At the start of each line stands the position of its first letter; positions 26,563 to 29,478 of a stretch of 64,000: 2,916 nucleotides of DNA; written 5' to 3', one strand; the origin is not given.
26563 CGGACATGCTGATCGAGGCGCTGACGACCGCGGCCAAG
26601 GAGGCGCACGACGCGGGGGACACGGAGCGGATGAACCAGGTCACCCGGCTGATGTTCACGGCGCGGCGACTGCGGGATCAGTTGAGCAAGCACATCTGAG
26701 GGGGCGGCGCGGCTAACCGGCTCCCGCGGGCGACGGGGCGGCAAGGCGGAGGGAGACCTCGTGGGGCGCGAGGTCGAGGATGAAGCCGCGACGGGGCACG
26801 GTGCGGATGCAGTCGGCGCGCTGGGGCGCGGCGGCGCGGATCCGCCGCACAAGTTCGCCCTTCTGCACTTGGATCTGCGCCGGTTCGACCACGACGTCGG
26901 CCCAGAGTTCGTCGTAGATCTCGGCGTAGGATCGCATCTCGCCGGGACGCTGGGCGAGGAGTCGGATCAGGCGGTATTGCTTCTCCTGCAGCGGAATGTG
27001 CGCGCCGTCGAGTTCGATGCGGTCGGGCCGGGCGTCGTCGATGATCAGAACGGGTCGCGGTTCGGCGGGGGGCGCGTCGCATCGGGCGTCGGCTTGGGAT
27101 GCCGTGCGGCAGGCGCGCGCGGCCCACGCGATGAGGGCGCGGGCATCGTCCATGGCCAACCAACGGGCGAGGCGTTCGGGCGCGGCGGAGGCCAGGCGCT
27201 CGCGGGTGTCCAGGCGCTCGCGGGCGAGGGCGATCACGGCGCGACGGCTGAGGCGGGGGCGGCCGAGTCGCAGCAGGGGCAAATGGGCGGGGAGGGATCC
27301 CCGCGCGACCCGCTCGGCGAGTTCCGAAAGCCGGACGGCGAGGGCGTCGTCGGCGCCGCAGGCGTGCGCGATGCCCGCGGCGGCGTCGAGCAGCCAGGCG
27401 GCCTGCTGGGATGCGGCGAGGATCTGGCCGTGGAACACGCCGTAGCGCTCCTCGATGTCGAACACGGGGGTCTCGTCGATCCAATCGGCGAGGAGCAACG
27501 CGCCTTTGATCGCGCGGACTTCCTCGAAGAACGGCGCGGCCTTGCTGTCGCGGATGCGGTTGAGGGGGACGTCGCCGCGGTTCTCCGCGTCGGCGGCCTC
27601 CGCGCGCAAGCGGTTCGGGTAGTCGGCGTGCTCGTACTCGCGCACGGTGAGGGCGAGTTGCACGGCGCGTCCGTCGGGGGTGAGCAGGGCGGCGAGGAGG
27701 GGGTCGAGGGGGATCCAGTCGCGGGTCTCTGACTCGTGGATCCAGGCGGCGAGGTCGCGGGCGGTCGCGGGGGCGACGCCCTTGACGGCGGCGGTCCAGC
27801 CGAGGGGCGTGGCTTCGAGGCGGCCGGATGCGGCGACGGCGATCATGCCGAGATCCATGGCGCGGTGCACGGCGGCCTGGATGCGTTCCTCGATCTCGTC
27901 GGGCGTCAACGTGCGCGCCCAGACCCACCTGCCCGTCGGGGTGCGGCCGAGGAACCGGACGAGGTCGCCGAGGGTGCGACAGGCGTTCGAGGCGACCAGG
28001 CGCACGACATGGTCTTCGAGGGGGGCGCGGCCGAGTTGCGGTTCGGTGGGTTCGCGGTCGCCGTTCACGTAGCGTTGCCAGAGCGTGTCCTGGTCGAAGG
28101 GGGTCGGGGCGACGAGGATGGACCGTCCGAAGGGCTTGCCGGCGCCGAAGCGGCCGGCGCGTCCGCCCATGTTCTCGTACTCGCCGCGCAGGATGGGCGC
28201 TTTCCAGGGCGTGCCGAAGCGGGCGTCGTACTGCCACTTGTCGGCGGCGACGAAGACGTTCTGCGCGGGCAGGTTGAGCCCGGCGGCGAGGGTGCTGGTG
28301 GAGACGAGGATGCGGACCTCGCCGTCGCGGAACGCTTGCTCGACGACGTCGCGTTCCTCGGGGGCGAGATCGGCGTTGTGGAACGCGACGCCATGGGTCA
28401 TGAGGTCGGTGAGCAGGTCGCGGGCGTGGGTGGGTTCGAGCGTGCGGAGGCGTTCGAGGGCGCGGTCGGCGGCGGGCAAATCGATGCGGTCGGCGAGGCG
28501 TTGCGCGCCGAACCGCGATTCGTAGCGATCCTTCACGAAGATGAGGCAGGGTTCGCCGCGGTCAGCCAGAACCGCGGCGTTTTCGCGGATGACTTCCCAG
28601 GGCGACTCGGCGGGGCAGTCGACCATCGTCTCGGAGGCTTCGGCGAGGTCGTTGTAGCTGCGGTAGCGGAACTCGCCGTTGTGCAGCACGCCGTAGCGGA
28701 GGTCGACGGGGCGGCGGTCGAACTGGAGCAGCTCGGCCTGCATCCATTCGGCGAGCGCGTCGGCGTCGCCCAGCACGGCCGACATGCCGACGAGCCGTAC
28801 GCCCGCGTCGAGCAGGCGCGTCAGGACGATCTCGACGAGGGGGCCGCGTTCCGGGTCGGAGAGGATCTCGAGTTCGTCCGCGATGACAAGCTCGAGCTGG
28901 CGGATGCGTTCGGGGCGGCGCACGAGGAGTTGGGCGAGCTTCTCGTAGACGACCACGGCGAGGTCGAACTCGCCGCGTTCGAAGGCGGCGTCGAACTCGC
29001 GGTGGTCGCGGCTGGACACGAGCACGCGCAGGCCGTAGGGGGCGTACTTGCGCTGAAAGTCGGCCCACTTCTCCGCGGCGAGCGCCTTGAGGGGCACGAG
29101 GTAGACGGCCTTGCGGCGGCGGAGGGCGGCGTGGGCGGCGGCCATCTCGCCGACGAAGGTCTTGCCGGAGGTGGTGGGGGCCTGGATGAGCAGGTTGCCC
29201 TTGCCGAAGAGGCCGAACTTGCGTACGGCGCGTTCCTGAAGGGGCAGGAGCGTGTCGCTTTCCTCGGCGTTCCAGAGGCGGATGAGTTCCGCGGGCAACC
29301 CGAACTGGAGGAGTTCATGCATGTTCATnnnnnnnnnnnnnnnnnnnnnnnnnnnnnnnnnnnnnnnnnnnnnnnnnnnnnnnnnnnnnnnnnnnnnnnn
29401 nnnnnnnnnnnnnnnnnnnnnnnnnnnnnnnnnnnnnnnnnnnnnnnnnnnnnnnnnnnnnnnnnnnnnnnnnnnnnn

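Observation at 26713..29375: Ski2/Hel308-like helicase fused to an OmpR-type winged-helix domain, with a perfect AT-rich palindrome in its own promoter region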

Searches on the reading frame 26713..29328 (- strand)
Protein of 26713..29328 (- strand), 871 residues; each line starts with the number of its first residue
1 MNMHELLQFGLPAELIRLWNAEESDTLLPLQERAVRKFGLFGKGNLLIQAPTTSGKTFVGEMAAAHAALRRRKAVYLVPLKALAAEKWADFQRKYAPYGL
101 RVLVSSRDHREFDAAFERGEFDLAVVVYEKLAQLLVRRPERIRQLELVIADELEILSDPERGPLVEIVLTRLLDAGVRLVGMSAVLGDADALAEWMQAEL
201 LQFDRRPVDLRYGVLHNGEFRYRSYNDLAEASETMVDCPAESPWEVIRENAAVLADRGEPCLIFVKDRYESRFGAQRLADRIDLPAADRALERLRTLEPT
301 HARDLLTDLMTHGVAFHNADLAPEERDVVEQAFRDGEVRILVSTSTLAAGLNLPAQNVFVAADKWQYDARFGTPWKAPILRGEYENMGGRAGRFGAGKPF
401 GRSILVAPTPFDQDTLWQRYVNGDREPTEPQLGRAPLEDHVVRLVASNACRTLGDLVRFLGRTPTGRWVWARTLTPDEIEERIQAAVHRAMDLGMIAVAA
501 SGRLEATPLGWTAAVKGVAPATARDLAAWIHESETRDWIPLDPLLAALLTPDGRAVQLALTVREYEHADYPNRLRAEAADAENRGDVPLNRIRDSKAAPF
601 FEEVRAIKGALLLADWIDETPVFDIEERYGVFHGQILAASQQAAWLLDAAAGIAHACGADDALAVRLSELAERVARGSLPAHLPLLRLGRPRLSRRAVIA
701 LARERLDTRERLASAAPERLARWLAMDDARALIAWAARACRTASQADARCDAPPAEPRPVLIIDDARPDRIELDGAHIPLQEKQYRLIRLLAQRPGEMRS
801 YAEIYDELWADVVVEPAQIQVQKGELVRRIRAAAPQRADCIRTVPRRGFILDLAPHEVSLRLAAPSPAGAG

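Call 3: search_protein_families(library=pfam, proteins=[window:26713-29328:-], max_evalue=0.01)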
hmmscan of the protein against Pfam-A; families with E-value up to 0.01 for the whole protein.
window:26713-29328:- (871 aa): 6 families
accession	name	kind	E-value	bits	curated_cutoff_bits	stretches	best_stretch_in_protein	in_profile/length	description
PF00270.35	DEAD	-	2.5e-18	66.8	26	1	29-187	2-161/167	DEAD/DEAH box helicase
PF21280.2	Helicase_dom4_arc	-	4.4e-14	52.9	27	1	596-677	45-125/125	Archaeal helicase, domain 4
PF00271.37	Helicase_C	-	2.8e-10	40.9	23.5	1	305-395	33-110/110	Helicase conserved C-terminal domain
PF00486.34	Trans_reg_C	-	1.1e-07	32.3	26.2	1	777-851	3-77/77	Transcriptional regulatory protein, C terminal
PF04851.21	ResIII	-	0.00024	21.5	22.5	1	27-152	4-133/164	Type III restriction enzyme, res subunit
PF22527.2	DEXQc_Suv3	-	0.0065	16.5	27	0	50-163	20-112/154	DEXQ-box helicase domain of Suv3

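Call 4: search_protein_families(library=ncbifam, proteins=[window:26713-29328:-], max_evalue=0.01)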
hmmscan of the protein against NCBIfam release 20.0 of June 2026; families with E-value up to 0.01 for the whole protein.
window:26713-29328:- (871 aa): 21 families
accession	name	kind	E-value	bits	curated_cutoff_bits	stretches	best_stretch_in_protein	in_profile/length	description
NF002654.0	PRK02362.1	equivalog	4.9e-107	359.1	887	1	8-740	7-707/739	ATP-dependent DNA helicase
NF001308.0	PRK00254.1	equivalog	1.9e-82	277.6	1216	1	25-720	22-680/720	ATP-dependent DNA helicase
NF040935.1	helicase_Hel308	equivalog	8.6e-72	242.3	1200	1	9-688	9-654/704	ATP-dependent DNA helicase Hel308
NF002251.0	PRK01172.1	equivalog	3.5e-61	207.3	891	2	27-532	23-493/674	ATP-dependent DNA helicase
TIGR04121.1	DEXH_lig_assoc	equivalog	7.6e-20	70.2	850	2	19-198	6-196/804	ligase-associated DNA damage response DEXH box helicase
NF008168.0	PRK10917.2-2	equivalog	4.9e-09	35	718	2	47-125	390-473/795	ATP-dependent DNA helicase RecG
NF008165.0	PRK10917.1-3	equivalog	8.7e-08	31.1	711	1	315-363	513-561/692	ATP-dependent DNA helicase RecG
TIGR00643.1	recG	equivalog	1.2e-07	30.8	659.4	1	314-363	485-534/629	ATP-dependent DNA helicase RecG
NF010338.0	PRK13767.1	equivalog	2.1e-07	29.6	849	1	140-357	169-361/877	ATP-dependent helicase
NF008166.0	PRK10917.1-4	equivalog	2.9e-07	29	864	1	47-152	301-406/705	ATP-dependent DNA helicase RecG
NF008164.0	PRK10917.1-2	equivalog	5.7e-07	28.2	785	1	307-361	515-569/704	ATP-dependent DNA helicase RecG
NF008163.0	PRK10917.1-1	equivalog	1.3e-05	23.8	796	0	47-104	293-350/692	ATP-dependent DNA helicase RecG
NF008167.0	PRK10917.2-1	equivalog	0.00023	19.4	995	1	316-364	565-613/744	ATP-dependent DNA helicase RecG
TIGR03817.1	DECH_helic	hypoth_equivalog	0.00031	19.1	874.1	0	304-355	293-347/742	helicase/secretion neighborhood putative DEAH-box helicase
TIGR02154.1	PhoB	equivalog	0.00051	19.4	296.2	1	765-851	140-225/226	phosphate regulon transcriptional regulator PhoB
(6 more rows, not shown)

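Call 5: find_homologous_proteins(query=window:26713-29328:-, max_evalue=1e-10)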
Query window:26713-29328:- (871 aa): 755 proteins with E <= 1e-10 among 8000 candidates; the best 120 are listed.
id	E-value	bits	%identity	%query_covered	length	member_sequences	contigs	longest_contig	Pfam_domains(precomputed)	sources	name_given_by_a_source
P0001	0.0e+0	1934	100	100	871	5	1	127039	PF00270.36,PF00486.35,PF00271.38,PF21280.3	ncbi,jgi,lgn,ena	-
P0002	0.0e+0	1173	61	100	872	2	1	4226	PF00270.36,PF00486.35,PF00271.38,PF21280.3,PF22527.3,PF04851.22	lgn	-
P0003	0.0e+0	1151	61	99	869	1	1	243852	PF00270.36,PF00486.35,PF00271.38,PF21280.3,PF22527.3,PF04851.22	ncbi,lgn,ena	-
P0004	0.0e+0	1139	60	99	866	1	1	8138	PF00270.36,PF00486.35,PF00271.38,PF21280.3,PF04851.22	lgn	-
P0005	0.0e+0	1134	60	99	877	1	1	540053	PF00270.36,PF00486.35,PF00271.38,PF21280.3,PF04851.22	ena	-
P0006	0.0e+0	1111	57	100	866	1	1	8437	PF00270.36,PF00486.35,PF00271.38,PF21280.3,PF04851.22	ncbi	-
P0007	0.0e+0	1107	58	100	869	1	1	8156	PF00270.36,PF00486.35,PF00271.38,PF21280.3,PF22527.3,PF04851.22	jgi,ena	-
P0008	0.0e+0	1090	57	100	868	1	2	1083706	PF00270.36,PF00486.35,PF00271.38,PF21280.3,PF04851.22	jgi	jgi:ATP-dependent DNA helicase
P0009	0.0e+0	1086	57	99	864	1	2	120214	PF00270.36,PF00486.35,PF00271.38,PF21280.3,PF22527.3,PF04851.22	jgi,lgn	-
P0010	0.0e+0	1083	57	99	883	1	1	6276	PF00270.36,PF00486.35,PF00271.38,PF21280.3,PF22527.3,PF04851.22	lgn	-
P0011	0.0e+0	1079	56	100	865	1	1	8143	PF00270.36,PF00486.35,PF00271.38,PF21280.3,PF22527.3,PF04851.22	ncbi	-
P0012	0.0e+0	1077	57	99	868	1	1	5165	PF00270.36,PF00486.35,PF00271.38,PF21280.3,PF04851.22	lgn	-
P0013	0.0e+0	1076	56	100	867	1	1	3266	PF00270.36,PF00486.35,PF00271.38,PF21280.3,PF04851.22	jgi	-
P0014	0.0e+0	1075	55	100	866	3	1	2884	PF00270.36,PF00486.35,PF00271.38,PF21280.3,PF22527.3,PF04851.22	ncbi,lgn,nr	ncbi:MAG: DEAD/DEAH box helicase [Candidatus Hydrogenedentes bacterium]|nr:DEAD/DEAH box helicase [C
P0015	0.0e+0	1074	56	100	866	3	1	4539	PF00270.36,PF00486.35,PF00271.38,PF21280.3,PF22527.3,PF04851.22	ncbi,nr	ncbi:MAG: DEAD/DEAH box helicase [Candidatus Hydrogenedentes bacterium]|nr:DEAD/DEAH box helicase [C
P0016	0.0e+0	1074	57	100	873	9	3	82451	PF00270.36,PF00486.35,PF00271.38,PF21280.3,PF04851.22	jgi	jgi:helicase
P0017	0.0e+0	1073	56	100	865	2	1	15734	PF00270.36,PF00486.35,PF00271.38,PF21280.3,PF04851.22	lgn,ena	-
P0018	0.0e+0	1071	57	99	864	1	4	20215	PF00270.36,PF00486.35,PF00271.38,PF21280.3,PF04851.22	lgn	-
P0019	0.0e+0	1071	56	99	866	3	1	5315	PF00270.36,PF00486.35,PF00271.38,PF21280.3,PF04851.22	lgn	-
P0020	0.0e+0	1071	58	99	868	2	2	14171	PF00270.36,PF00486.35,PF00271.38,PF21280.3,PF22527.3,PF04851.22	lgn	-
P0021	0.0e+0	1071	57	100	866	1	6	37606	PF00270.36,PF00486.35,PF00271.38,PF21280.3,PF04851.22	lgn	-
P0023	0.0e+0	1070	56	100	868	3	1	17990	PF00270.36,PF00486.35,PF00271.38,PF21280.3,PF04851.22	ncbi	-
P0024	0.0e+0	1070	57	100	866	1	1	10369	PF00270.36,PF00486.35,PF00271.38,PF21280.3,PF04851.22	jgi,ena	-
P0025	0.0e+0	1069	57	99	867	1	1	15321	PF00270.36,PF00486.35,PF00271.38,PF21280.3,PF04851.22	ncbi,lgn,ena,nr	ncbi:MAG: DEAD/DEAH box helicase [Nitrospiraceae bacterium]|nr:DEAD/DEAH box helicase [Nitrospiracea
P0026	0.0e+0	1067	57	100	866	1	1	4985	PF00270.36,PF00486.35,PF00271.38,PF21280.3,PF04851.22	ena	-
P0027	0.0e+0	1067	57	99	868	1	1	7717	PF00270.36,PF00486.35,PF00271.38,PF21280.3,PF22527.3,PF04851.22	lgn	-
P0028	0.0e+0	1066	57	99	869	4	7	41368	PF00270.36,PF00486.35,PF00271.38,PF21280.3,PF04851.22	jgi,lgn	jgi:helicase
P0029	0.0e+0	1065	57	100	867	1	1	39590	PF00270.36,PF00486.35,PF00271.38,PF21280.3,PF04851.22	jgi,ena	-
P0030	0.0e+0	1064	56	99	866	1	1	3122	PF00270.36,PF00486.35,PF00271.38,PF21280.3,PF04851.22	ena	-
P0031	0.0e+0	1063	57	100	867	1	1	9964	PF00270.36,PF00486.35,PF00271.38,PF21280.3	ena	-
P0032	0.0e+0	1063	56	100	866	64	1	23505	PF00270.36,PF00486.35,PF00271.38,PF21280.3,PF04851.22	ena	-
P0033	0.0e+0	1063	56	99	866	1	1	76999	PF00270.36,PF00486.35,PF00271.38,PF21280.3,PF04851.22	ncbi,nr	ncbi:MAG: DEAD/DEAH box helicase [Candidatus Hydrogenedentes bacterium]|nr:DEAD/DEAH box helicase [C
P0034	0.0e+0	1061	56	100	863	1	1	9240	PF00270.36,PF00486.35,PF00271.38,PF21280.3,PF04851.22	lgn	-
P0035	0.0e+0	1061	55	99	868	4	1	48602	PF00270.36,PF00486.35,PF00271.38,PF21280.3,PF04851.22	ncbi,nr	ncbi:MAG: DEAD/DEAH box helicase [Candidatus Hydrogenedentes bacterium]|nr:DEAD/DEAH box helicase [C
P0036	0.0e+0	1061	56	99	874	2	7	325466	PF00270.36,PF00486.35,PF00271.38,PF21280.3,PF22527.3,PF04851.22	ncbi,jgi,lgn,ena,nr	ncbi:MAG TPA: DEAD/DEAH box helicase [Candidatus Hydrogenedentes bacterium]|nr:DEAD/DEAH box helicas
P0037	0.0e+0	1061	56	99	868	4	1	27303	PF00270.36,PF00486.35,PF00271.38,PF21280.3,PF22527.3,PF04851.22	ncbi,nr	ncbi:MAG: DEAD/DEAH box helicase [Candidatus Hydrogenedentes bacterium]|nr:DEAD/DEAH box helicase [C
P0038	0.0e+0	1060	56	99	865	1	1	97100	PF00270.36,PF00486.35,PF00271.38,PF21280.3,PF04851.22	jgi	jgi:helicase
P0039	0.0e+0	1059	57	99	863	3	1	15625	PF00270.36,PF00486.35,PF00271.38,PF21280.3,PF04851.22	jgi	-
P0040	0.0e+0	1059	56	99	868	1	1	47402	PF00270.36,PF00486.35,PF00271.38,PF21280.3,PF04851.22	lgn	-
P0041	0.0e+0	1057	56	100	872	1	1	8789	PF00270.36,PF00486.35,PF00271.38,PF21280.3,PF04851.22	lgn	-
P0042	0.0e+0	1057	57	99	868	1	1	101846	PF00270.36,PF00486.35,PF00271.38,PF21280.3,PF04851.22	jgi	jgi:helicase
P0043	0.0e+0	1057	54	100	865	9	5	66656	PF00270.36,PF00486.35,PF00271.38,PF21280.3,PF04851.22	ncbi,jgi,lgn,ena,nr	ncbi:MAG TPA: DEAD/DEAH box helicase [Candidatus Hydrogenedentes bacterium]|nr:DEAD/DEAH box helicas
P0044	0.0e+0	1056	57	99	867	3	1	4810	PF00270.36,PF00486.35,PF00271.38,PF21280.3,PF04851.22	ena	-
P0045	0.0e+0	1056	56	100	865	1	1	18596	PF00270.36,PF00486.35,PF00271.38,PF21280.3,PF04851.22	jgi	-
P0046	0.0e+0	1055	57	100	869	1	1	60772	PF00270.36,PF00486.35,PF00271.38,PF21280.3,PF04851.22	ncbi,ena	-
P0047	0.0e+0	1054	59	94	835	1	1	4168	PF00270.36,PF00486.35,PF00271.38,PF21280.3,PF04851.22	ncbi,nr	ncbi:MAG: DEAD/DEAH box helicase [Candidatus Hydrogenedentes bacterium]|nr:DEAD/DEAH box helicase [C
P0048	0.0e+0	1054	57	99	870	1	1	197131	PF00270.36,PF00486.35,PF00271.38,PF21280.3,PF04851.22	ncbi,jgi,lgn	-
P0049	0.0e+0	1053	58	99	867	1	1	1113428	PF00270.36,PF00486.35,PF00271.38,PF21280.3,PF22527.3,PF04851.22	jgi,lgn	jgi:helicase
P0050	0.0e+0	1052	56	99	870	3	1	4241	PF00270.36,PF00486.35,PF00271.38,PF21280.3,PF04851.22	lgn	-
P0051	0.0e+0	1052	56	99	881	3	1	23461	PF00270.36,PF00486.35,PF00271.38,PF21280.3,PF04851.22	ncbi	-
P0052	0.0e+0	1052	56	98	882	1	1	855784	PF00270.36,PF00486.35,PF00271.38,PF21280.3,PF04851.22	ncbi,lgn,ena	-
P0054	0.0e+0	1049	55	100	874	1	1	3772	PF00270.36,PF00486.35,PF00271.38,PF21280.3,PF04851.22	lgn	-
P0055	0.0e+0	1049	57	98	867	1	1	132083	PF00270.36,PF00486.35,PF00271.38,PF21280.3,PF22527.3,PF04851.22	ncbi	-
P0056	0.0e+0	1049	55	99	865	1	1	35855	PF00270.36,PF00486.35,PF00271.38,PF21280.3,PF04851.22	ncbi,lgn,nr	ncbi:MAG: DEAD/DEAH box helicase [Candidatus Hydrogenedentes bacterium]|nr:DEAD/DEAH box helicase [C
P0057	0.0e+0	1048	56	99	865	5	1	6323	PF00270.36,PF00486.35,PF00271.38,PF21280.3,PF04851.22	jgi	jgi:helicase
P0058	0.0e+0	1048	56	100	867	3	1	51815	PF00270.36,PF00486.35,PF00271.38,PF21280.3,PF04851.22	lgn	-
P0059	0.0e+0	1048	57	99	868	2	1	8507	PF00270.36,PF00486.35,PF00271.38,PF21280.3,PF04851.22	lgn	-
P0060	0.0e+0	1047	56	99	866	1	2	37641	PF00270.36,PF00486.35,PF00271.38,PF21280.3,PF04851.22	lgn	-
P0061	0.0e+0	1045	55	99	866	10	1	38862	PF00270.36,PF00486.35,PF00271.38,PF21280.3,PF04851.22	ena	-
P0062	0.0e+0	1045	55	100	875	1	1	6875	PF00270.36,PF00486.35,PF00271.38,PF21280.3,PF04851.22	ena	-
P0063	0.0e+0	1044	56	99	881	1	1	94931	PF00270.36,PF00486.35,PF00271.38,PF21280.3,PF04851.22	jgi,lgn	jgi:helicase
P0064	0.0e+0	1044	55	100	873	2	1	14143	PF00270.36,PF00486.35,PF00271.38,PF21280.3,PF04851.22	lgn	-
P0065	0.0e+0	1044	54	100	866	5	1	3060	PF00270.36,PF00486.35,PF00271.38,PF21280.3,PF22527.3,PF04851.22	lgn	-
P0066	0.0e+0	1043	54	100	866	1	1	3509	PF00270.36,PF00486.35,PF00271.38,PF21280.3,PF04851.22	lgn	-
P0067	0.0e+0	1042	56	99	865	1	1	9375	PF00270.36,PF00486.35,PF00271.38,PF21280.3,PF22527.3,PF04851.22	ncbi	-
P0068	0.0e+0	1042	57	99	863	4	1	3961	PF00270.36,PF00486.35,PF00271.38,PF21280.3,PF04851.22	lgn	-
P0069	0.0e+0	1040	56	99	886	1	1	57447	PF00270.36,PF00486.35,PF00271.38,PF21280.3,PF04851.22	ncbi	-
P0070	0.0e+0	1040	56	100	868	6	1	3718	PF00270.36,PF00486.35,PF00271.38,PF21280.3,PF22527.3,PF04851.22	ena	-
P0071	0.0e+0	1039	56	100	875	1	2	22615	PF00270.36,PF00486.35,PF00271.38,PF21280.3,PF22527.3,PF04851.22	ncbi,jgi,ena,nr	ncbi:MAG TPA: DEAD/DEAH box helicase [Candidatus Hydrogenedentes bacterium]|nr:DEAD/DEAH box helicas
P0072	0.0e+0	1039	55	100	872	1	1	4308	PF00270.36,PF00486.35,PF00271.38,PF21280.3,PF22527.3,PF04851.22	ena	-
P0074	0.0e+0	1038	55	99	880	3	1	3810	PF00270.36,PF00486.35,PF00271.38,PF21280.3,PF04851.22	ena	-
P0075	0.0e+0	1037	57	99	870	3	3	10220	PF00270.36,PF00486.35,PF00271.38,PF21280.3,PF04851.22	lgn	-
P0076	0.0e+0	1037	56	99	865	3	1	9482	PF00270.36,PF00486.35,PF00271.38,PF21280.3,PF04851.22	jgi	jgi:helicase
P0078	0.0e+0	1035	55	99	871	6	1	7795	PF00270.36,PF00486.35,PF00271.38,PF21280.3,PF04851.22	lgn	-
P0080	0.0e+0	1034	57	99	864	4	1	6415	PF00270.36,PF00486.35,PF00271.38,PF21280.3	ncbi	-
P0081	0.0e+0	1034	56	99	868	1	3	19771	PF00270.36,PF00486.35,PF00271.38,PF21280.3,PF04851.22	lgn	-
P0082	0.0e+0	1033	56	100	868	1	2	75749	PF00270.36,PF00486.35,PF00271.38,PF21280.3,PF04851.22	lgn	-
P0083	0.0e+0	1033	56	99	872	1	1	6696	PF00270.36,PF00486.35,PF00271.38,PF21280.3,PF04851.22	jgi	jgi:helicase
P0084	0.0e+0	1033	55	99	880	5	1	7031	PF00270.36,PF00486.35,PF00271.38,PF21280.3,PF04851.22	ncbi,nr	ncbi:MAG: DEAD/DEAH box helicase [Candidatus Hydrogenedentes bacterium]|nr:DEAD/DEAH box helicase [C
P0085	0.0e+0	1033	54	100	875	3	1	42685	PF00270.36,PF00486.35,PF00271.38,PF21280.3,PF04851.22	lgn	-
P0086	0.0e+0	1032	56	100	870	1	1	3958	PF00270.36,PF00486.35,PF00271.38,PF21280.3,PF04851.22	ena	-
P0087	0.0e+0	1031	55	99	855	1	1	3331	PF00270.36,PF00486.35,PF00271.38,PF21280.3,PF04851.22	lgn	-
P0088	0.0e+0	1031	57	99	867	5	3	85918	PF00270.36,PF00486.35,PF00271.38,PF21280.3,PF04851.22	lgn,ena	-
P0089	0.0e+0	1031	56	100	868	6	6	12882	PF00270.36,PF00486.35,PF00271.38,PF21280.3,PF04851.22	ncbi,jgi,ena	jgi:helicase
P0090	0.0e+0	1030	55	100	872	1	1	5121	PF00270.36,PF00486.35,PF00271.38,PF21280.3,PF04851.22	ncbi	-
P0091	0.0e+0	1029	55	100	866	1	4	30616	PF00270.36,PF00486.35,PF00271.38,PF21280.3,PF22527.3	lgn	-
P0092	0.0e+0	1028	55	100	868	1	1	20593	PF00270.36,PF00486.35,PF00271.38,PF21280.3,PF22527.3,PF04851.22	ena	-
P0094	0.0e+0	1027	56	99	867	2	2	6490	PF00270.36,PF00486.35,PF00271.38,PF21280.3,PF04851.22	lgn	-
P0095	0.0e+0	1027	55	99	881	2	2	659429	PF00270.36,PF00486.35,PF00271.38,PF21280.3,PF04851.22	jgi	-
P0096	0.0e+0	1027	56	100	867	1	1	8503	PF00270.36,PF00486.35,PF00271.38,PF21280.3,PF04851.22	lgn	-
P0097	0.0e+0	1026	56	99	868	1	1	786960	PF00270.36,PF00486.35,PF00271.38,PF21280.3,PF04851.22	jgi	jgi:helicase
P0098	0.0e+0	1026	55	99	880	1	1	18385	PF00270.36,PF00486.35,PF00271.38,PF21280.3,PF04851.22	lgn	-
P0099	0.0e+0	1026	55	99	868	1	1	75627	PF00270.36,PF00486.35,PF00271.38,PF21280.3,PF04851.22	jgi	jgi:helicase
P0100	0.0e+0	1026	55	100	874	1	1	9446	PF00270.36,PF00486.35,PF00271.38,PF21280.3,PF04851.22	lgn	-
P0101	0.0e+0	1026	56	100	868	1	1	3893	PF00270.36,PF00486.35,PF00271.38,PF21280.3,PF04851.22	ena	-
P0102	0.0e+0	1025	56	99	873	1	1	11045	PF00270.36,PF00486.35,PF00271.38,PF21280.3,PF04851.22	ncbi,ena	-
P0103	0.0e+0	1025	54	100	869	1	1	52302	PF00270.36,PF00486.35,PF00271.38,PF21280.3,PF04851.22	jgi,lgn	jgi:helicase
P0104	0.0e+0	1025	55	99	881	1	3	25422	PF00270.36,PF00486.35,PF00271.38,PF21280.3,PF22527.3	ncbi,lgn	-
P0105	0.0e+0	1023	55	99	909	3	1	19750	PF00270.36,PF00486.35,PF00271.38,PF21280.3,PF04851.22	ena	-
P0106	0.0e+0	1023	55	100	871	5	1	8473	PF00270.36,PF00486.35,PF00271.38,PF21280.3,PF04851.22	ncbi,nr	ncbi:MAG TPA: DEAD/DEAH box helicase [Candidatus Hydrogenedentes bacterium]|nr:DEAD/DEAH box helicas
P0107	0.0e+0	1023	52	100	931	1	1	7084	PF00270.36,PF00486.35,PF00271.38,PF21280.3,PF22527.3,PF04851.22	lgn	-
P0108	0.0e+0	1023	54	100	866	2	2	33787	PF00270.36,PF00486.35,PF00271.38,PF21280.3,PF04851.22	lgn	-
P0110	0.0e+0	1022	56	100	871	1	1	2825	PF00270.36,PF00486.35,PF00271.38,PF21280.3,PF04851.22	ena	-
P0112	0.0e+0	1020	54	100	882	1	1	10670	PF00270.36,PF00486.35,PF00271.38,PF21280.3,PF04851.22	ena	-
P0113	0.0e+0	1020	54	100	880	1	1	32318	PF00270.36,PF00486.35,PF00271.38,PF21280.3,PF04851.22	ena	-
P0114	0.0e+0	1019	54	99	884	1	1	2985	PF00270.36,PF00486.35,PF00271.38,PF21280.3,PF04851.22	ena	-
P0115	0.0e+0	1018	54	99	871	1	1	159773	PF00270.36,PF00486.35,PF00271.38,PF21280.3,PF22527.3,PF04851.22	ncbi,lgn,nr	ncbi:MAG: DEAD/DEAH box helicase [Candidatus Hydrogenedentes bacterium]|nr:DEAD/DEAH box helicase [C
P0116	0.0e+0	1015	55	100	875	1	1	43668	PF00270.36,PF00486.35,PF00271.38,PF21280.3,PF22527.3,PF04851.22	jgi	jgi:helicase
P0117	0.0e+0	1015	55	99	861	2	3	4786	PF00270.36,PF00486.35,PF00271.38,PF21280.3,PF04851.22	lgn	-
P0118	0.0e+0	1014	55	99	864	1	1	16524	PF00270.36,PF00486.35,PF00271.38,PF21280.3,PF22527.3,PF04851.22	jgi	-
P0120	0.0e+0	1013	56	99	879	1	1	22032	PF00270.36,PF00486.35,PF00271.38,PF21280.3,PF04851.22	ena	-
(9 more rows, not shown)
